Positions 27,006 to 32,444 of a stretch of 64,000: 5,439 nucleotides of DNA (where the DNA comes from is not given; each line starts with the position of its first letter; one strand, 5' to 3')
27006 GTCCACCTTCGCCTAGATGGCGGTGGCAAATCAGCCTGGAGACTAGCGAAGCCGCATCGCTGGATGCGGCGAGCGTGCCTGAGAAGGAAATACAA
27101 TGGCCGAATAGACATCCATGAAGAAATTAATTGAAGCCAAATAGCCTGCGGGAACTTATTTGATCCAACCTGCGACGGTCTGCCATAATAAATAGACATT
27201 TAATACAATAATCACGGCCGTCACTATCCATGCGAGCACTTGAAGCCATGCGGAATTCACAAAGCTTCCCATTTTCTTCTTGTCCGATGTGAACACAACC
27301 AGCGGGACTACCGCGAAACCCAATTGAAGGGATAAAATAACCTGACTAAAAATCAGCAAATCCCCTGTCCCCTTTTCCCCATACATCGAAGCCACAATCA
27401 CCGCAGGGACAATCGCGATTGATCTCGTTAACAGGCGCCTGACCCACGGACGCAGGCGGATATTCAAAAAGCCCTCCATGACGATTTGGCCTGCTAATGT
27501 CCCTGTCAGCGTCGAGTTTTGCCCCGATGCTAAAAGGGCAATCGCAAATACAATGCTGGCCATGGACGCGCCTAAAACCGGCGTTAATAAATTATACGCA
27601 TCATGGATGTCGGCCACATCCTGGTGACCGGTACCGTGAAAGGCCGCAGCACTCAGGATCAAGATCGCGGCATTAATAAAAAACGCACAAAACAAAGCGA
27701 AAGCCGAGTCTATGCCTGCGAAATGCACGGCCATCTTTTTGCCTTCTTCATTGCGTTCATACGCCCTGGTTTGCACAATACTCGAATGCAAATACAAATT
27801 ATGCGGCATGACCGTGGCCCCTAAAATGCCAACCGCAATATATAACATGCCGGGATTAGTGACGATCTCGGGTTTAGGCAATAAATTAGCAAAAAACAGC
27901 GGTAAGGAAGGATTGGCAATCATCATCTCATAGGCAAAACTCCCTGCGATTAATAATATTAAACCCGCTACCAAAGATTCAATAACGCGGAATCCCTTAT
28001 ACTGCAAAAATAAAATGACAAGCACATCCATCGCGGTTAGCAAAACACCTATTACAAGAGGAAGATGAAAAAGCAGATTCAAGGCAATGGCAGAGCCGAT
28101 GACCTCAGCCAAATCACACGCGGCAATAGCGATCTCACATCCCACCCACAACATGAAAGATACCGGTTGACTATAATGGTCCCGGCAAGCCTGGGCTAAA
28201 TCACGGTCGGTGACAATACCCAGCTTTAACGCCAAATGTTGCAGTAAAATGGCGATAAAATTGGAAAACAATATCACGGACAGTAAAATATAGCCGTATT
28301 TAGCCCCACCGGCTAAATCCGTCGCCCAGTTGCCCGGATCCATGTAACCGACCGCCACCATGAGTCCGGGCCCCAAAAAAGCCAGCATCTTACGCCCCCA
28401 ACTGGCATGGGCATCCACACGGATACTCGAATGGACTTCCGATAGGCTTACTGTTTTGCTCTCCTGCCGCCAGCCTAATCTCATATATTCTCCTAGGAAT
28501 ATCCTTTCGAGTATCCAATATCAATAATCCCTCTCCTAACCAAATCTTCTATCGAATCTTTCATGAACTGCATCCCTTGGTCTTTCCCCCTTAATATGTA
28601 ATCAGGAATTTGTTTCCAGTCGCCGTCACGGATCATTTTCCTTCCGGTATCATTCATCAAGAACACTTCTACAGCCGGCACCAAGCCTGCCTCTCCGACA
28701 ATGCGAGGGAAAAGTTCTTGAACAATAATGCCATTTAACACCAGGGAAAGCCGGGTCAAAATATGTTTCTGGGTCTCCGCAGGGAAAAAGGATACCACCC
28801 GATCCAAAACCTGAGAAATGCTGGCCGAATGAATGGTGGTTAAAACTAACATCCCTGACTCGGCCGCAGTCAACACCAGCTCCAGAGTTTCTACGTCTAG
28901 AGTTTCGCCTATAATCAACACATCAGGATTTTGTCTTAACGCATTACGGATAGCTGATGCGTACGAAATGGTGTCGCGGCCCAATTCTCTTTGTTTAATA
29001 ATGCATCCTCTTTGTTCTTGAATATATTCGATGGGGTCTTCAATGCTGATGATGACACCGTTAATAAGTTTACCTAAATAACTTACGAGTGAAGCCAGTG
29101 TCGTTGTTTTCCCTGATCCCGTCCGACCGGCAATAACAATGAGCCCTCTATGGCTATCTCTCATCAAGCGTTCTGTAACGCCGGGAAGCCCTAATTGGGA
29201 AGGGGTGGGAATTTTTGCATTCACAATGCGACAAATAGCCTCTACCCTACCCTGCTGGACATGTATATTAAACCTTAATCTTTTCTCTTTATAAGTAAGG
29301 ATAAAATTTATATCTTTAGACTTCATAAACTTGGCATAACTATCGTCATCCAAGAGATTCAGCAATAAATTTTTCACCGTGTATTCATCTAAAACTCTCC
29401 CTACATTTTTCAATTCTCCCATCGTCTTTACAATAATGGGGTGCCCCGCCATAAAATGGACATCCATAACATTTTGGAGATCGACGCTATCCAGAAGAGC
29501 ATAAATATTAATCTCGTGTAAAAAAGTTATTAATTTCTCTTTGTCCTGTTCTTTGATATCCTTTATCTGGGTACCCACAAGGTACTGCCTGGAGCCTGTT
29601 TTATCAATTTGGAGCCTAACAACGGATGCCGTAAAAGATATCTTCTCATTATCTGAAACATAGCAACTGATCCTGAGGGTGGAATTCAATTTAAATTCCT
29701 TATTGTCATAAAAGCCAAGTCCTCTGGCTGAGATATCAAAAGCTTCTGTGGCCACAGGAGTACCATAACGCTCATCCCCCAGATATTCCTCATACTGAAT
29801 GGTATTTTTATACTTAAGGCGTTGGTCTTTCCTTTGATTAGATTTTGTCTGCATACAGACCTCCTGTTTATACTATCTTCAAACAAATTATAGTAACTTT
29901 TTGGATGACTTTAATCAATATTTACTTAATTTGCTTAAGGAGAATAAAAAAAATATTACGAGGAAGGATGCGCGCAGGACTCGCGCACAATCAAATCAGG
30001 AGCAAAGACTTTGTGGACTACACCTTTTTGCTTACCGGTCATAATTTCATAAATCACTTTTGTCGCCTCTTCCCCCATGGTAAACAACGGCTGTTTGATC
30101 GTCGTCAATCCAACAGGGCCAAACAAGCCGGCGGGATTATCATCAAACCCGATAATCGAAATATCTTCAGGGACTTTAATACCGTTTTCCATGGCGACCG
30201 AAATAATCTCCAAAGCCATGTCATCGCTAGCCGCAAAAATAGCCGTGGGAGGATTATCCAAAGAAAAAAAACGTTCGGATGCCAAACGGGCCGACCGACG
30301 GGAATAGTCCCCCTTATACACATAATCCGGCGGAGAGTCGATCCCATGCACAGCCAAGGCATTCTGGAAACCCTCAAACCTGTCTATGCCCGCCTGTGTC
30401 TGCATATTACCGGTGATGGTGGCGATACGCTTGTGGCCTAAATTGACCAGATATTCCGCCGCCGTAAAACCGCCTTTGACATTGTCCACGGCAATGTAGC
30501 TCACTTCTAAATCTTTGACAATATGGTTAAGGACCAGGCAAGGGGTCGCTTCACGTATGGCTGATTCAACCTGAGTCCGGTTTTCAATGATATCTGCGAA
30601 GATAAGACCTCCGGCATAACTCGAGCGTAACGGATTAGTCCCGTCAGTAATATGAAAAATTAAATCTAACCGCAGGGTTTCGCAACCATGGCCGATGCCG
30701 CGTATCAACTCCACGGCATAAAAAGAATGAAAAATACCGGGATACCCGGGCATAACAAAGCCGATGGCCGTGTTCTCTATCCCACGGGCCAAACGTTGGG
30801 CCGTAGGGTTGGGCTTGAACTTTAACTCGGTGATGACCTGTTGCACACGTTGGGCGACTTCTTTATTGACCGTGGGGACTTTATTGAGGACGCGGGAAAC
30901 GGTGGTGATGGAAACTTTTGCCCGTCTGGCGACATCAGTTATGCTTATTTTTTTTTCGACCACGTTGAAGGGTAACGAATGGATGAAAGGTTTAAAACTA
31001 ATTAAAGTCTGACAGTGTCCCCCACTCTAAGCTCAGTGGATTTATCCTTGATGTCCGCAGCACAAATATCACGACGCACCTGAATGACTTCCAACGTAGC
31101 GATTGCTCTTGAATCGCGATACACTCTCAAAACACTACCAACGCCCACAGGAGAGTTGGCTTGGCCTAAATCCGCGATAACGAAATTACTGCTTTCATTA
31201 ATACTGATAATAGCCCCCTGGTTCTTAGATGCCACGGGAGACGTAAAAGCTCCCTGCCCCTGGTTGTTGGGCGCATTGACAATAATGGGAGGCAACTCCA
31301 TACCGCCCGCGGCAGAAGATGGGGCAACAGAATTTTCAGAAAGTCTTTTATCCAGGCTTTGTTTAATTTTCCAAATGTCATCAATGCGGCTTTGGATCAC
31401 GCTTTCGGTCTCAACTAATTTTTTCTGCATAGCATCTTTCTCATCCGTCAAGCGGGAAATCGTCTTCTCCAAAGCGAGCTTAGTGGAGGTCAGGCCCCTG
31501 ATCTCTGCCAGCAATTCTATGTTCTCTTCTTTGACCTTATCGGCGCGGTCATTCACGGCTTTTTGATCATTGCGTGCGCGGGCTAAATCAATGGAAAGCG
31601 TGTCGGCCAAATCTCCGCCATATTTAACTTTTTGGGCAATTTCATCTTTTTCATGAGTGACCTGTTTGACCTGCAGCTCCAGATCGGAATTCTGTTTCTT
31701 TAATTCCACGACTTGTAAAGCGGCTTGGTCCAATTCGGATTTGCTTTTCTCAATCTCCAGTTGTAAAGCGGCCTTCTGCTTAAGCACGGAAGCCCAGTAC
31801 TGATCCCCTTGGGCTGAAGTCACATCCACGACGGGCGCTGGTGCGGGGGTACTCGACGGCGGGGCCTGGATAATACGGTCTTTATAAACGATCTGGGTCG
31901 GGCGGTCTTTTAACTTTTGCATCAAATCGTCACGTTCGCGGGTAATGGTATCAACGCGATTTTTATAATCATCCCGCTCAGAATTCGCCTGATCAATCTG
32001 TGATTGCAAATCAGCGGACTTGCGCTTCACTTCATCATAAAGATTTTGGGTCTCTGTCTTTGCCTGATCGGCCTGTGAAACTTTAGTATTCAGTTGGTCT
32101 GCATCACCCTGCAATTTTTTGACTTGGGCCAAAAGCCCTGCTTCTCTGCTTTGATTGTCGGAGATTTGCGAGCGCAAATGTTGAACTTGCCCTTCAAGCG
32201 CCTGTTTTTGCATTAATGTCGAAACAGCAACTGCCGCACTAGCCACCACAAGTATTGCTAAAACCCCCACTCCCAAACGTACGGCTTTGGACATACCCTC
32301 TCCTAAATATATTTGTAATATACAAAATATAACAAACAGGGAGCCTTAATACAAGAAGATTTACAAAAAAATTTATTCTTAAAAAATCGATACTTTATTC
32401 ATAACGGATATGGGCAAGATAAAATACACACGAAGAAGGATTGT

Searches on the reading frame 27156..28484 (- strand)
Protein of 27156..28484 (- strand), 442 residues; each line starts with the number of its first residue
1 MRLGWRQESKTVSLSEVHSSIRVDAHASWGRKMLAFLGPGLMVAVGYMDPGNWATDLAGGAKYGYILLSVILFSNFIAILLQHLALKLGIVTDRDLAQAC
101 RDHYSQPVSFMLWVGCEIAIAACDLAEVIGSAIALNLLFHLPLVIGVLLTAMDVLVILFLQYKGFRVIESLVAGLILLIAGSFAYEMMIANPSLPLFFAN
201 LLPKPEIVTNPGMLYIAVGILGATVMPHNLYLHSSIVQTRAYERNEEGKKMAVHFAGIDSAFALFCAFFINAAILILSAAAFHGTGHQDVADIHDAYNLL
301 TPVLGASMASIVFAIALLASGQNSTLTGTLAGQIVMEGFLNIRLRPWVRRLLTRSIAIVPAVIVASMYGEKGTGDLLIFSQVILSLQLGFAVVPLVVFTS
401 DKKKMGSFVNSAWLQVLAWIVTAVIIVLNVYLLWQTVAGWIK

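Call 10: search_protein_families(library=ncbifam, proteins=[window:27156-28484:-])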
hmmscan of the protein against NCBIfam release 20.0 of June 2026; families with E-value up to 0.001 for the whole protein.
window:27156-28484:- (442 aa): 3 families
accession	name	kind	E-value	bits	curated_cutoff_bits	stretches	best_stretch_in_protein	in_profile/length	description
NF001923.0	PRK00701.1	subfamily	6.5e-189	628.2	430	1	5-439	5-438/439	Mn(2+) uptake NRAMP transporter MntH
TIGR01197.1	nramp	subfamily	1.9e-120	402.7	272.5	1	31-405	1-390/390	metal ion transporter, metal ion (Mn2+/Fe2+) transporter (Nramp) family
NF037982.1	Nramp_1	equivalog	8.6e-52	176.7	50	1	38-402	1-402/404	Nramp family divalent metal transporter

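Call 12: find_encoding_contigs(protein=window:27156-28484:-, flank=3000, max_places=6)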
Protein window:27156-28484:- (442 aa): 3 contigs read that carry it; 3 places shown.
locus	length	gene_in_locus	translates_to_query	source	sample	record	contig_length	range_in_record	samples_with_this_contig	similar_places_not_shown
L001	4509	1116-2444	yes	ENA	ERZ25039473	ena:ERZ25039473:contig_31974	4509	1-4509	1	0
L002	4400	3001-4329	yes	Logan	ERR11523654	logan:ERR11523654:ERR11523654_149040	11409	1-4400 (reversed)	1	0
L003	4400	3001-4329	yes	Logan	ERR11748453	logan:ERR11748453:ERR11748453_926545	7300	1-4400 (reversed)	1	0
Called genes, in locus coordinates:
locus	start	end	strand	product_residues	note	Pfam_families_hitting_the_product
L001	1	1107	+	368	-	?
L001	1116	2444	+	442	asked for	PF01566:Nramp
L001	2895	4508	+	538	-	?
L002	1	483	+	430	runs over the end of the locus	PF00038:Filament (faint), PF10473:CENP-F_leu_zip (faint)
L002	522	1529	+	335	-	PF00356:LacI, PF00532:Peripla_BP_1, PF13407:Peripla_BP_4, PF13377:Peripla_BP_3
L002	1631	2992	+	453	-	PF07238:PilZ, PF00437:T2SSE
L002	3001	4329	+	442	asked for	PF01566:Nramp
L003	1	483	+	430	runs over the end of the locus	PF00038:Filament (faint), PF10473:CENP-F_leu_zip (faint)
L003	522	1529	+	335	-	PF00356:LacI, PF00532:Peripla_BP_1, PF13407:Peripla_BP_4, PF13377:Peripla_BP_3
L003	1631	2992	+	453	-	PF07238:PilZ, PF00437:T2SSE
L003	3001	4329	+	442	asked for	PF01566:Nramp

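Call 39: find_homologous_proteins(query=window:27156-28484:-, max_evalue=1e-100)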
Query window:27156-28484:- (442 aa): 8000 proteins with E <= 1e-100 among 8000 candidates; the best 120 are listed.
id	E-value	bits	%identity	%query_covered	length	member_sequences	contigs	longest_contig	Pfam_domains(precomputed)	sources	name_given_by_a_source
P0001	6.3e-270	913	95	100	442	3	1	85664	PF01566.26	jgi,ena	-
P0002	7.5e-268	907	95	99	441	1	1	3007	PF01566.26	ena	-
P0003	3.9e-267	904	94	100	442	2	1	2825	PF01566.26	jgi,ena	-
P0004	3.1e-258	875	90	100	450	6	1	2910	PF01566.26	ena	-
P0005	3.8e-258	875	90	100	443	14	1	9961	PF01566.26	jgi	jgi:manganese transport protein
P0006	4.4e-256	868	89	99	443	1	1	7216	PF01566.26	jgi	jgi:manganese transport protein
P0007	3.3e-255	865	88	100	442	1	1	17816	PF01566.26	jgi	jgi:manganese transport protein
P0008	1.9e-254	862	89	100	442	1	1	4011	PF01566.26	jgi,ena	-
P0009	2.8e-254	862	89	100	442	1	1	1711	PF01566.26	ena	-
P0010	6.2e-254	861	88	100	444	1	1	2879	PF01566.26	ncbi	-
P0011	6.6e-254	861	89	99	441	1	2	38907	PF01566.26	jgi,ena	-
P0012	3.1e-253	858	88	100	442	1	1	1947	PF01566.26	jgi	jgi:manganese transport protein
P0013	9.1e-253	857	89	99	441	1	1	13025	PF01566.26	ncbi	-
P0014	2.4e-252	856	88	100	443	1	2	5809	PF01566.26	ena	-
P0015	6.1e-252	854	88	100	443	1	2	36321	PF01566.26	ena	-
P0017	2.4e-251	852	88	100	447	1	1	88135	PF01566.26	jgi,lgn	-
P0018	4.6e-251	851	88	99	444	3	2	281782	PF01566.26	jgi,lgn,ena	-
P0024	8.3e-249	844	88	100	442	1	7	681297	PF01566.26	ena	-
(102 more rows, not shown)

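Call 40: find_encoding_contigs(protein=P0001, flank=3000, max_places=2)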
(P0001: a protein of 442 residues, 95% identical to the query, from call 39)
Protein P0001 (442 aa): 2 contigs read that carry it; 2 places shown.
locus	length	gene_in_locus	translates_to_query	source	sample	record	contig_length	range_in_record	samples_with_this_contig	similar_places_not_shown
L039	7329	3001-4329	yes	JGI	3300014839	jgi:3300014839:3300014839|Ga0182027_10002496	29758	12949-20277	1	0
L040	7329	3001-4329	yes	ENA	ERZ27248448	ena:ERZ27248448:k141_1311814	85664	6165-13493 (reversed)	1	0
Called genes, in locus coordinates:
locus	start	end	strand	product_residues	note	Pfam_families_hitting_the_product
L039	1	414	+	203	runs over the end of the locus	-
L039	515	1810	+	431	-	PF10473:CENP-F_leu_zip (faint)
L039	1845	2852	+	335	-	PF00356:LacI, PF00532:Peripla_BP_1, PF13407:Peripla_BP_4, PF13377:Peripla_BP_3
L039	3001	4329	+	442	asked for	PF01566:Nramp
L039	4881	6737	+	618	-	PF01134:GIDA, PF07992:Pyr_redox_2 (weak), PF12831:FAD_oxidored (weak), PF13738:Pyr_redox_3 (faint), PF21680:GIDA_C_1st, PF13932:SAM_GIDA_C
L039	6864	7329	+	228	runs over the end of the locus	PF20125:DUF6515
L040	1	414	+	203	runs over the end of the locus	-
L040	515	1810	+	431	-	PF10473:CENP-F_leu_zip (faint)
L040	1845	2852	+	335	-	PF00356:LacI, PF00532:Peripla_BP_1, PF13407:Peripla_BP_4, PF13377:Peripla_BP_3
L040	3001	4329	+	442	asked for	PF01566:Nramp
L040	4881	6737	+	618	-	PF01134:GIDA, PF07992:Pyr_redox_2 (weak), PF12831:FAD_oxidored (weak), PF13738:Pyr_redox_3 (faint), PF21680:GIDA_C_1st, PF13932:SAM_GIDA_C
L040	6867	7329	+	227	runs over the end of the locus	PF20125:DUF6515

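Call 41: find_encoding_contigs(protein=P0018, flank=3000, max_places=2)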
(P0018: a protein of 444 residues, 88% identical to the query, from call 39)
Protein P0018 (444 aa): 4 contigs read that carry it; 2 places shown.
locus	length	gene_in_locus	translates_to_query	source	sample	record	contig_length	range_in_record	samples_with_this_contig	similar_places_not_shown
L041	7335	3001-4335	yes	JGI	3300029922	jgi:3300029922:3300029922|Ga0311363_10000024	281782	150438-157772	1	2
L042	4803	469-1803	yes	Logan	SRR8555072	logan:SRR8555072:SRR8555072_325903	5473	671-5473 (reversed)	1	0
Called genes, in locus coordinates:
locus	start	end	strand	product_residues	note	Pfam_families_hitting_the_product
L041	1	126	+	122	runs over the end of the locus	-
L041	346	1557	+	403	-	PF13371:TPR_9 (faint), PF13424:TPR_12 (faint), PF13431:TPR_17 (faint), PF13432:TPR_16 (faint), PF00515:TPR_1 (weak), PF00515:TPR_1 (weak), PF13414:TPR_11 (weak), PF00515:TPR_1 (weak), +3 more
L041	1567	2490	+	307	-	PF01841:Transglut_core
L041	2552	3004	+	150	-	PF01475:FUR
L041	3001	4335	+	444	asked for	PF01566:Nramp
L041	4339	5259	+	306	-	PF13557:Phenol_MetA_deg (weak)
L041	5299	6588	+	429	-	PF03721:UDPG_MGDP_dh_N, PF03446:NAD_binding_2 (weak), PF00984:UDPG_MGDP_dh, PF03720:UDPG_MGDP_dh_C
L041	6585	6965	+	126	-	-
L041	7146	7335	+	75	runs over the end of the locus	-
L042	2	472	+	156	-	?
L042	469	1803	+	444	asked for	PF01566:Nramp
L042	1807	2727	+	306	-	PF13557:Phenol_MetA_deg (weak)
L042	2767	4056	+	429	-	PF03721:UDPG_MGDP_dh_N, PF03446:NAD_binding_2 (weak), PF00984:UDPG_MGDP_dh, PF03720:UDPG_MGDP_dh_C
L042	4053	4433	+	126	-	-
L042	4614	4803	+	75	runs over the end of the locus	-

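Call 42: find_encoding_contigs(protein=P0024, flank=3000, max_places=2)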
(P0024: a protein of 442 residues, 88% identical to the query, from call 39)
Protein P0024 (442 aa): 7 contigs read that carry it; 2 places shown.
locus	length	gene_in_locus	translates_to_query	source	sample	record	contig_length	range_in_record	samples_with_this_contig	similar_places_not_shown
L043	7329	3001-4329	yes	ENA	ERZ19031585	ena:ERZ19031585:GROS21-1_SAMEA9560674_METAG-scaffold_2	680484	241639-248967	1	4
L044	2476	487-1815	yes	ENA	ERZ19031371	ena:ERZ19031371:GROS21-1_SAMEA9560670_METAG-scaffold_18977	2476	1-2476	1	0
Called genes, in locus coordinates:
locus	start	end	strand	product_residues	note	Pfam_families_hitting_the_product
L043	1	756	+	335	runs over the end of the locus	PF00356:LacI, PF00532:Peripla_BP_1, PF13407:Peripla_BP_4, PF13377:Peripla_BP_3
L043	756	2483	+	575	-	PF10131:PTPS_related, PF13231:PMT_2 (weak)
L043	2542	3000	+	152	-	PF12840:HTH_20 (faint), PF01475:FUR, PF01978:TrmB (weak), PF08279:HTH_11 (weak)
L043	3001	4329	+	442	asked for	PF01566:Nramp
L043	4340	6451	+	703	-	-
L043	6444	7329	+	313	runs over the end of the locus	PF12895:ANAPC3 (faint), PF13424:TPR_12 (faint), PF12569:NatA_aux_su (faint), PF13174:TPR_6 (faint), PF00515:TPR_1 (weak), PF07719:TPR_2 (weak), PF14559:TPR_19 (weak), PF13431:TPR_17 (weak), +4 more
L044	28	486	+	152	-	PF12840:HTH_20 (faint), PF01475:FUR, PF01978:TrmB (weak), PF08279:HTH_11 (weak)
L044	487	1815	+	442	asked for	PF01566:Nramp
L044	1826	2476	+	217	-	?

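Call 43: find_encoding_contigs(protein=P0017, flank=3000, max_places=2)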
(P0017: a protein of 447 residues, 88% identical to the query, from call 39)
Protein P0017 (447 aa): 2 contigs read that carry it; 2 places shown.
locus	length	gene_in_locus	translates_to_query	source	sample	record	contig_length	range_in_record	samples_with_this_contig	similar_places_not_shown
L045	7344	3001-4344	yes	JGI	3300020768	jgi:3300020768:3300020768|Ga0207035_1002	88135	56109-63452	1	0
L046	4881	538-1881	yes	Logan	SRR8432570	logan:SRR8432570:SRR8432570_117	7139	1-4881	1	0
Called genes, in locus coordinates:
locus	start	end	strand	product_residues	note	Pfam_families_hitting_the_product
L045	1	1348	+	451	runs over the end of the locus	PF10473:CENP-F_leu_zip (faint)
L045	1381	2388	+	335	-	PF00356:LacI, PF00532:Peripla_BP_1, PF13407:Peripla_BP_4, PF13377:Peripla_BP_3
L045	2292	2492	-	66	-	-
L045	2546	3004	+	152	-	PF01475:FUR, PF08279:HTH_11 (faint)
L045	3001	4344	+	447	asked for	PF01566:Nramp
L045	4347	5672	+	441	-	PF04966:OprB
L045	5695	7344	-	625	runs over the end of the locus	PF02705:K_trans, PF22776:K_trans_C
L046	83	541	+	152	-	PF01475:FUR, PF08279:HTH_11 (faint)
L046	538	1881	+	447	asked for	PF01566:Nramp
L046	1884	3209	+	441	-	PF04966:OprB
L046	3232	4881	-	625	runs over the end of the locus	PF02705:K_trans, PF22776:K_trans_C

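Call 66: find_encoding_contigs(protein=P0002, flank=1500, max_places=3)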
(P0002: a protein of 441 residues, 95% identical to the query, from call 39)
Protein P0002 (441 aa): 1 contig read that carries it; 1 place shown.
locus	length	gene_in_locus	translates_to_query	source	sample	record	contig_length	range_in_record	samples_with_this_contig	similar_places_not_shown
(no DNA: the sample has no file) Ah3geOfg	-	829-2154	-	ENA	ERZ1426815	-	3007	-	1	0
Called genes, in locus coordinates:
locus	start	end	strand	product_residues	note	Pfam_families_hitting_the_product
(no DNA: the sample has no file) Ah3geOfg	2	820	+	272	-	?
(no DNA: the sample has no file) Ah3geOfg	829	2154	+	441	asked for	PF01566:Nramp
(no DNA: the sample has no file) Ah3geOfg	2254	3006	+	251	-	?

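Call 67: find_encoding_contigs(protein=P0003, flank=1500, max_places=3)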
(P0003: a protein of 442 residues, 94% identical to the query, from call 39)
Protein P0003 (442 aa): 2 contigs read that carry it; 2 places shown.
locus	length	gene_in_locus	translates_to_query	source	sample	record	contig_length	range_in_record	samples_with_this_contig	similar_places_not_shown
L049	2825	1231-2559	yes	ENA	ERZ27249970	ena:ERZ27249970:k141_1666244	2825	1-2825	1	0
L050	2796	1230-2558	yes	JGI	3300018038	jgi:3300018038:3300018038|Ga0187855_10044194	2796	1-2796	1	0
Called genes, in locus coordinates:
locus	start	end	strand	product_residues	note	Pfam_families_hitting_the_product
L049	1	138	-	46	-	?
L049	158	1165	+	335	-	PF00356:LacI, PF00532:Peripla_BP_1, PF13407:Peripla_BP_4, PF13377:Peripla_BP_3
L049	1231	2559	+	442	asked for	PF01566:Nramp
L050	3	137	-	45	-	?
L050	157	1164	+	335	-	PF00356:LacI, PF00532:Peripla_BP_1, PF13407:Peripla_BP_4, PF13377:Peripla_BP_3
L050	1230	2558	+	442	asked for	PF01566:Nramp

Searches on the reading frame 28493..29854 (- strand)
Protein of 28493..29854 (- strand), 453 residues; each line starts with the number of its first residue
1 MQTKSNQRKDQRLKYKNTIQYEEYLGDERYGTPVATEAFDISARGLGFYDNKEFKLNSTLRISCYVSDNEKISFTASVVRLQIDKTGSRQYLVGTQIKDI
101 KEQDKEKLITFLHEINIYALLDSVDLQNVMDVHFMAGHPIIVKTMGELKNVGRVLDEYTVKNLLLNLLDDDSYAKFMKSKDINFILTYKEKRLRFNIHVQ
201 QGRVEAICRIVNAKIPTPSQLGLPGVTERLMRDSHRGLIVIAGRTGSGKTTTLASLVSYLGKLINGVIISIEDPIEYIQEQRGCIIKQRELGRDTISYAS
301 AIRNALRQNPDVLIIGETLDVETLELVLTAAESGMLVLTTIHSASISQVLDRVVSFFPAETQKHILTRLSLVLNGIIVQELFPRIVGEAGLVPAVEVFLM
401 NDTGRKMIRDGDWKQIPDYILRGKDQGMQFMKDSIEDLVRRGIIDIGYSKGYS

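Call 78: search_protein_families(library=pfam, max_evalue=1e-8, proteins=[window:28493-29854:-])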
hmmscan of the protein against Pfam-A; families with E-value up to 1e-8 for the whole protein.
window:28493-29854:- (453 aa): 2 families
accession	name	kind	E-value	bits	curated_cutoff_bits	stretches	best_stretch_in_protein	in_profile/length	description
PF00437.27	T2SSE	-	9.1e-32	110.5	24.9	1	234-384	140-280/370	Type II/IV secretion system protein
PF07238.19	PilZ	-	1.6e-10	41.7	22.5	1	6-112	1-100/102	PilZ domain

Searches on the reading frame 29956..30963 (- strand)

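Call 78: search_protein_families(library=pfam, max_evalue=1e-8, proteins=[window:29956-30963:-])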
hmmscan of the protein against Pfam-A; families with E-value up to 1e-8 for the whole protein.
window:29956-30963:- (335 aa): 4 families
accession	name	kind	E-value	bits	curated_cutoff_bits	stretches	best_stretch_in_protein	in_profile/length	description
PF13377.12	Peripla_BP_3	-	9.9e-33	114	26.5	1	169-330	1-167/167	Periplasmic binding protein-like domain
PF00532.27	Peripla_BP_1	-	9.6e-16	58.5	22.2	1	113-309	54-262/281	Periplasmic binding proteins and sugar binding domain of LacI family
PF00356.27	LacI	-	2.9e-15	56.2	27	1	7-52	1-46/46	Bacterial regulatory proteins, lacI family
PF13407.12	Peripla_BP_4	-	7.3e-13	49.1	35.1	1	137-311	78-257/258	Periplasmic binding protein domain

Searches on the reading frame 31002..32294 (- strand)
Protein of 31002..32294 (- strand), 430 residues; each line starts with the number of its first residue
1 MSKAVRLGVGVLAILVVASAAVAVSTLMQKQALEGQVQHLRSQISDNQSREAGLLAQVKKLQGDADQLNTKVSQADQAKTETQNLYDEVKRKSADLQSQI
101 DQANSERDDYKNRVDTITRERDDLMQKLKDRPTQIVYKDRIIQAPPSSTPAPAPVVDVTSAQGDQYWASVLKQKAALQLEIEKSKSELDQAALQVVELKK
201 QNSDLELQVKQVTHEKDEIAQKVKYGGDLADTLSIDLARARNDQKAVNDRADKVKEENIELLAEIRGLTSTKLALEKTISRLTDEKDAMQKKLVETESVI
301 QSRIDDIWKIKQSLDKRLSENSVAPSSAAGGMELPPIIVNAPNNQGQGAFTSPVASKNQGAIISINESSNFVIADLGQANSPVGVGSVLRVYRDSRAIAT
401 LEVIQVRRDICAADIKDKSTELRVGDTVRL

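Call 78: search_protein_families(library=pfam, max_evalue=1e-8, proteins=[window:31002-32294:-])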
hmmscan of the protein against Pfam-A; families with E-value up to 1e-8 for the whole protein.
window:31002-32294:- (430 aa): 0 families

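Call 82: search_protein_families(library=pfam, max_evalue=0.01, proteins=[window:31002-32294:-])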
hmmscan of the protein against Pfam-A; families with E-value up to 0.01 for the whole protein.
window:31002-32294:- (430 aa): 6 families
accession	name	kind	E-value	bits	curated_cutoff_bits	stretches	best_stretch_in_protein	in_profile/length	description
PF10473.14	CENP-F_leu_zip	-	1.4e-08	35.4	34.5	1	231-320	27-112/140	Leucine-rich repeats of kinetochore protein Cenp-F/LEK1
PF00038.26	Filament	-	4.9e-06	26.8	40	1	49-320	11-249/313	Intermediate filament protein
PF04977.20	DivIC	-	0.00012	22.3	28.9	0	14-66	3-55/80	Septum formation initiator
PF13851.11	GAS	-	0.00096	19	32.3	1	32-130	37-131/200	Growth-arrest specific micro-tubule binding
PF17675.6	APG6_N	-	0.0013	19.6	45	0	34-117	45-128/132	Apg6 coiled-coil region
PF06785.16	UPF0242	-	0.0059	17.1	33.5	1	9-130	45-157/194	Uncharacterised protein family (UPF0242) N-terminus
